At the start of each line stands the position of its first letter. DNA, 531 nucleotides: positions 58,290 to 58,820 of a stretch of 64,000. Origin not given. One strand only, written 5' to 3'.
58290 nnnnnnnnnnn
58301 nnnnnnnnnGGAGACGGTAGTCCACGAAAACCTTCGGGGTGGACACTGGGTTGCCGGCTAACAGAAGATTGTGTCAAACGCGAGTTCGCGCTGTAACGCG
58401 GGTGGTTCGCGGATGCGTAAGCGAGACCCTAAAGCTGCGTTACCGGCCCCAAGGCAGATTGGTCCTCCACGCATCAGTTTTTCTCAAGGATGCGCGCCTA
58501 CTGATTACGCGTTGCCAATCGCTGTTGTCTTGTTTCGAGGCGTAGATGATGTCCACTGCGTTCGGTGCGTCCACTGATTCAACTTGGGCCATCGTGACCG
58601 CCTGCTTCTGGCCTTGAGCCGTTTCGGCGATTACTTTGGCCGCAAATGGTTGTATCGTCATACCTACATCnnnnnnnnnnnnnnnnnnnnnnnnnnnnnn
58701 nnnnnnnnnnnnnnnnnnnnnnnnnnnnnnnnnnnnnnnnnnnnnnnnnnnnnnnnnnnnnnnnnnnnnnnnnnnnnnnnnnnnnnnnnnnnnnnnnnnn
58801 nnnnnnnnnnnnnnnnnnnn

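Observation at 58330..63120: Low-GC island carrying a two-gene operon (882-aa P-loop NTPase plus about 586-aa MBL-fold hydrolase) with no recognisable described family: candidate novel defence-like system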

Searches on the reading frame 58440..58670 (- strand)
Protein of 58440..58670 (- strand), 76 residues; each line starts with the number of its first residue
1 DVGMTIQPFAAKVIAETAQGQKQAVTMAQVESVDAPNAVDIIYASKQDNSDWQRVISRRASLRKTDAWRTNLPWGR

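Call 50: search_protein_families(library=pfam, proteins=[window:58440-58670:-], max_evalue=10)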
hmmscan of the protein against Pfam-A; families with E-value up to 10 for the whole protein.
window:58440-58670:- (76 aa): 1 family
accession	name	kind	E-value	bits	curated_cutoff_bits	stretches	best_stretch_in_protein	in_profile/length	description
PF13689.11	DUF4154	-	0.13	12.8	24.9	1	10-58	37-87/143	YfiR/HmsC-like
